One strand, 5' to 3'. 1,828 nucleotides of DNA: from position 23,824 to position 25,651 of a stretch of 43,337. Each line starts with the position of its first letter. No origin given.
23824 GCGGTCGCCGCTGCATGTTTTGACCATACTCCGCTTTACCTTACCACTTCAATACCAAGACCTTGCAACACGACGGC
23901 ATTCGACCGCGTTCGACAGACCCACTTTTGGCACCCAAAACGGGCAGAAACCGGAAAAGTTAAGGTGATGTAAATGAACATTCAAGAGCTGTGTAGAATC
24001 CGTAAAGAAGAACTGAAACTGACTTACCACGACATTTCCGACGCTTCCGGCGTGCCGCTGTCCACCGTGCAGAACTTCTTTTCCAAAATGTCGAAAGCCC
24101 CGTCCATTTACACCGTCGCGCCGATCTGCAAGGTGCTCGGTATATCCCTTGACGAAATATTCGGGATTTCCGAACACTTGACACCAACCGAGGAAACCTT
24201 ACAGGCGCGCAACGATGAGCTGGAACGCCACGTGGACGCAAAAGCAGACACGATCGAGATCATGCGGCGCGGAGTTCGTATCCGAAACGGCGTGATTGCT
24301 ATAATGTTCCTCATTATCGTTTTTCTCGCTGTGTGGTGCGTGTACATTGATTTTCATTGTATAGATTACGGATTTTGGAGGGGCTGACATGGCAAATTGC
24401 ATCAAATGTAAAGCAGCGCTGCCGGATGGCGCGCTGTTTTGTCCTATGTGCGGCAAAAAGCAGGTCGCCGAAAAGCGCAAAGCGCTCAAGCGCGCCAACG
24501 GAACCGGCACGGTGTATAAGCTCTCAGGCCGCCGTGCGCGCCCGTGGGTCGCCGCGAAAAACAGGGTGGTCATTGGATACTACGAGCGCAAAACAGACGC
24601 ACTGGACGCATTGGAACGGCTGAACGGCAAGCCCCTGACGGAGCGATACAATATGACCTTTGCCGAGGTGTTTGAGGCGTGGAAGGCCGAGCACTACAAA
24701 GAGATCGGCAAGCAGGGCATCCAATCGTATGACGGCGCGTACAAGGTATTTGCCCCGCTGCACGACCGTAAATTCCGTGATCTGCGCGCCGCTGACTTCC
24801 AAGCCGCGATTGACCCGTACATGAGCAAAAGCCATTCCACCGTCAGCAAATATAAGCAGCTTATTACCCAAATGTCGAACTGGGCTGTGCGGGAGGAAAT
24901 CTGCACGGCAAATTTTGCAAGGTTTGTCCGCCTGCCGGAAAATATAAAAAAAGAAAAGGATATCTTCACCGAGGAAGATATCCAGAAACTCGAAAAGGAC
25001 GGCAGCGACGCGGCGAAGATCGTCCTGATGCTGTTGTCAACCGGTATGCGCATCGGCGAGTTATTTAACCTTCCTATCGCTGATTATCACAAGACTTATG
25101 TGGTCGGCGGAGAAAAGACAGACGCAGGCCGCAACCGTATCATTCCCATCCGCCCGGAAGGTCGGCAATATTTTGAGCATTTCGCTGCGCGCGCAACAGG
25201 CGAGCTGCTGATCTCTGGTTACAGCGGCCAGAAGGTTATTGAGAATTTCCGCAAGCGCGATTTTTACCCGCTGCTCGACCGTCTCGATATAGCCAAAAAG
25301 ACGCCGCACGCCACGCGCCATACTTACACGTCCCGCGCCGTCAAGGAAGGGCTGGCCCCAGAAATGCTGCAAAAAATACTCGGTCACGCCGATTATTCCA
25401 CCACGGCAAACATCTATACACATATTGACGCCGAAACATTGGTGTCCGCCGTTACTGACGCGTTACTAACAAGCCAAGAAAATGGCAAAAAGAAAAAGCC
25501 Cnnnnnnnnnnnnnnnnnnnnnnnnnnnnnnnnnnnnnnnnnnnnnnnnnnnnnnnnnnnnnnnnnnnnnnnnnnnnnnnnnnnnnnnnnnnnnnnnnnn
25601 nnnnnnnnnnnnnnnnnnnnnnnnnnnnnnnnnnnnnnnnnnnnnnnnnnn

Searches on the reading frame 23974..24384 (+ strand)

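Call 4: search_protein_families(library=pfam, proteins=[window:23974-24384:+], max_evalue=1)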
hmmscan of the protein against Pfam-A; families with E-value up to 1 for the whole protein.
window:23974-24384:+ (137 aa): 6 families
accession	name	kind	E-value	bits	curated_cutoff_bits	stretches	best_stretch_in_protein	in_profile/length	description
PF01381.28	HTH_3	-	1.2e-07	32.1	23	1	9-62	4-55/55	Helix-turn-helix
PF13443.12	HTH_26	-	0.00013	22.6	22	1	14-65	9-60/63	Cro/C1-type HTH DNA-binding domain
PF13384.12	HTH_23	-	0.0015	18.7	24.6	1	13-35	16-37/50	Homeodomain-like domain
PF01146.22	Caveolin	-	0.1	13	25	0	18-63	58-103/133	Caveolin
PF01978.25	TrmB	-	0.14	12.5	25.6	1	15-42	22-49/68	Sugar-specific transcriptional regulator TrmB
PF13543.13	SAM_KSR1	-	0.18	12.3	22.5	1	53-86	18-51/75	SAM like domain present in kinase suppressor RAS 1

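Call 5: search_protein_families(library=padloc, proteins=[window:23974-24384:+], max_evalue=1)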
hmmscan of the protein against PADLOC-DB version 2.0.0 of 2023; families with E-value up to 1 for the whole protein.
window:23974-24384:+ (137 aa): 1 family
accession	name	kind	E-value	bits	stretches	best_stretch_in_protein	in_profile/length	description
PDLC02926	HTH_VI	-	0.014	13.6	1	13-77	12-75/92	-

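Call 6: search_protein_families(library=phrogs, proteins=[window:23974-24384:+], max_evalue=1)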
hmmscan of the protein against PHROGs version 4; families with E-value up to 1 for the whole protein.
window:23974-24384:+ (137 aa): 18 families
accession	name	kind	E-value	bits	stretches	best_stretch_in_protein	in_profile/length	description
phrog_8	-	transcription regulation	3.9e-09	37.4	1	8-102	83-166/346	transcriptional regulator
phrog_32768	-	unknown function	0.00055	19.7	1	3-64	10-71/446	-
phrog_25914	-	DNA, RNA and nucleotide metabolism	0.0011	20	1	14-67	38-89/96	HTH DNA binding protein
phrog_4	-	transcription regulation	0.0012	18.9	1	8-73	140-202/400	transcriptional repressor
phrog_3557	-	transcription regulation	0.003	18.8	1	8-70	17-80/142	transcriptional regulator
phrog_9425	-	transcription regulation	0.0039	17.9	1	12-58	17-63/72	transcriptional repressor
phrog_3037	-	transcription regulation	0.026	15.3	1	22-60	35-72/189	transcriptional repressor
phrog_1373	-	transcription regulation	0.036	15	1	4-76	65-136/166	transcriptional regulator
phrog_18342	-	transcription regulation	0.038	15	1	16-99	32-116/123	transcriptional repressor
phrog_8994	-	unknown function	0.056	14.4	1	11-60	14-63/74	-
phrog_6223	-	transcription regulation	0.099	13.7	1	1-44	3-46/73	transcriptional repressor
phrog_7396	-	unknown function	0.12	13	1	40-72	55-87/227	-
phrog_21036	-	unknown function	0.13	13.3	1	39-68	4-33/109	-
phrog_7241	-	transcription regulation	0.14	13.2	1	6-61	65-119/122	transcriptional regulator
phrog_29047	-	unknown function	0.24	12.3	1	9-62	99-150/159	-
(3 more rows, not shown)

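Call 7: search_protein_families(library=ncbifam, proteins=[window:23974-24384:+], max_evalue=1)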
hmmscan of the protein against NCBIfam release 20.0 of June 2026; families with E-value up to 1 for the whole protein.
window:23974-24384:+ (137 aa): 2 families
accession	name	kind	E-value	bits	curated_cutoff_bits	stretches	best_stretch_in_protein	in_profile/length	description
NF041951.1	phage_RstR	subfamily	9.1e-05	22.7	80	1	5-79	6-77/108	RstR family transcriptional repressor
NF007408.0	PRK09943.1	equivalog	0.087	12.4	211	1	5-83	11-85/185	HTH-type transcriptional regulator PuuR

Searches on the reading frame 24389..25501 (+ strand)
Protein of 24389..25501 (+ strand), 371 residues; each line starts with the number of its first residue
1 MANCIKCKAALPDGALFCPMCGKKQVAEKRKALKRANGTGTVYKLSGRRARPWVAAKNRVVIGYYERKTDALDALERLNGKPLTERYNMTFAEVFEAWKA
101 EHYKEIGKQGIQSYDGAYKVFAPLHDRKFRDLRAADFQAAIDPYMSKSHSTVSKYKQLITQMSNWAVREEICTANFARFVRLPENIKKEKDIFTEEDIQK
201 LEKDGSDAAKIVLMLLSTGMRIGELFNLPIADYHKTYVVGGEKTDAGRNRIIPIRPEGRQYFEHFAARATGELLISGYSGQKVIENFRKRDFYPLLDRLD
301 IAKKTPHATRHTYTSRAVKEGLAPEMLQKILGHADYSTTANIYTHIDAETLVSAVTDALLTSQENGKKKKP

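Call 4: search_protein_families(library=pfam, proteins=[window:24389-25501:+], max_evalue=1)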
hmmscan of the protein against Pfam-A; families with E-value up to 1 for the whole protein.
window:24389-25501:+ (371 aa): 7 families
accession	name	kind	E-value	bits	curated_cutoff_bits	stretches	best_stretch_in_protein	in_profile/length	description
PF00589.27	Phage_integrase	-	1.4e-17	64.4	27.1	1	207-348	23-170/172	Phage integrase family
PF13240.11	Zn_Ribbon_1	-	0.00022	21.3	25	1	4-24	2-22/23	zinc-ribbon domain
PF22022.2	Phage_int_M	-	0.00027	21.6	27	1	91-178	1-91/96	Phage integrase central domain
PF12773.13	DZR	-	0.0014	19.2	27.3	1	4-25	1-22/45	Double zinc ribbon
PF13248.11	Zn_ribbon_3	-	0.0042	16.9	27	1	1-24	2-25/26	zinc-ribbon domain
PF13102.12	Phage_int_SAM_5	-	0.023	15.5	22.3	1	90-176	1-92/98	Phage integrase SAM-like domain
PF08713.17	DNA_alkylation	-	0.068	13.3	21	1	99-188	31-124/213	DNA alkylation repair enzyme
